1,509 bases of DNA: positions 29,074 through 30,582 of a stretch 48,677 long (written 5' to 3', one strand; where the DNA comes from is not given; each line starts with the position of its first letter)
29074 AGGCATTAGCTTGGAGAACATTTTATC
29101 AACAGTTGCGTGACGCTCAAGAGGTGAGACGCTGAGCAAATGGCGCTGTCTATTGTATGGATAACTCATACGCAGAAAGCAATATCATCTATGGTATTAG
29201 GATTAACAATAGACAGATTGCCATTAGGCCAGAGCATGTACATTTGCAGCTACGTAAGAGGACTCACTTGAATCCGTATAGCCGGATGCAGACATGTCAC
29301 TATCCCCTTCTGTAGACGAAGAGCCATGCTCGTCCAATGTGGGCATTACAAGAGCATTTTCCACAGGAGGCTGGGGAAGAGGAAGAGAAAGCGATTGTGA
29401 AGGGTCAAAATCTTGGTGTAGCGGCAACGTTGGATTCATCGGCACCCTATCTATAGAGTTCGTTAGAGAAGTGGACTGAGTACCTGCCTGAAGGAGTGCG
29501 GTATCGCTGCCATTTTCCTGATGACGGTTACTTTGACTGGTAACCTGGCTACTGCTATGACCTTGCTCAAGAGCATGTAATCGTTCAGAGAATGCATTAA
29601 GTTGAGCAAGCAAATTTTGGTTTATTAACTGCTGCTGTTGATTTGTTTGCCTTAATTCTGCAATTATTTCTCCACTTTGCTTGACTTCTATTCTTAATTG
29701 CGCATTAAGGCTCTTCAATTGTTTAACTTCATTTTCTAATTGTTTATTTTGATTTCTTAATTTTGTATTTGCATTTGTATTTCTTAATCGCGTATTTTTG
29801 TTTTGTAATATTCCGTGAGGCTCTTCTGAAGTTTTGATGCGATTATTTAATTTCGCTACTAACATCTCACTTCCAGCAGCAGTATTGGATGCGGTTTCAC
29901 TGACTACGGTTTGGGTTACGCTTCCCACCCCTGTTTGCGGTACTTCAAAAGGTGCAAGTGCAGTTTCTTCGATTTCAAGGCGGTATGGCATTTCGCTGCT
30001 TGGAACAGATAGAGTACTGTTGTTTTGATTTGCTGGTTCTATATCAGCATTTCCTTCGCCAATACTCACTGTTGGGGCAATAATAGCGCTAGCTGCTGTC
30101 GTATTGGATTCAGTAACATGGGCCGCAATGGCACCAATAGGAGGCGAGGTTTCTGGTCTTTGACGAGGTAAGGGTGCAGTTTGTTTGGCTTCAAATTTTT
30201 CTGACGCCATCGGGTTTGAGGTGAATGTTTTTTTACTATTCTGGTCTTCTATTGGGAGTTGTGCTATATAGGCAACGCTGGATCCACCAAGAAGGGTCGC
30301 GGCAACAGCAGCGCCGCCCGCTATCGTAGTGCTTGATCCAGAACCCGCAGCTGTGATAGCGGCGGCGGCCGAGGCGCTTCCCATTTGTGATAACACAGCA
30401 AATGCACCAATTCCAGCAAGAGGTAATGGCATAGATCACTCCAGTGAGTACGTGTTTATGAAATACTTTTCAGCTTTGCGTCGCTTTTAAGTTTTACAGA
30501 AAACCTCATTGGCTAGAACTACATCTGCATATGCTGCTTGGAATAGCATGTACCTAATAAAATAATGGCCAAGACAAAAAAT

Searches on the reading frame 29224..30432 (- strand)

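Call 29: search_protein_families(library=pfam, proteins=[window:29224-30432:-], max_evalue=0.01)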
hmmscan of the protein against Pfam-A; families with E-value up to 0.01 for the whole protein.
window:29224-30432:- (402 aa): 1 family
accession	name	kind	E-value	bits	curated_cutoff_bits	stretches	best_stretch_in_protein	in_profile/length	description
PF00170.26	bZIP_1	-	0.0045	17.5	27.6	0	224-264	19-63/64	bZIP transcription factor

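Call 59: search_protein_families(library=ncbifam, proteins=[window:29224-30432:-], max_evalue=0.1)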
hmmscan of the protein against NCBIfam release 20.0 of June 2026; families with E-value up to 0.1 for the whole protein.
window:29224-30432:- (402 aa): 2 families
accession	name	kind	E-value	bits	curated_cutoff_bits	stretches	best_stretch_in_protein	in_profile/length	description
NF045780.1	TrlF_fam_ATP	equivalog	5e-06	25.5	350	1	140-311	390-560/944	TrlF family AAA-like ATPase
NF041831.1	NO_HK_NahK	exception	0.0019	16.2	1500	1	178-288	414-519/854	hybrid sensor histidine kinase/response regulator NahK/ErcS'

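Call 80: search_protein_families(library=phrogs, proteins=[window:29224-30432:-], max_evalue=0.001)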
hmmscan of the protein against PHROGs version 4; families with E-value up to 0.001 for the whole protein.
window:29224-30432:- (402 aa): 0 families
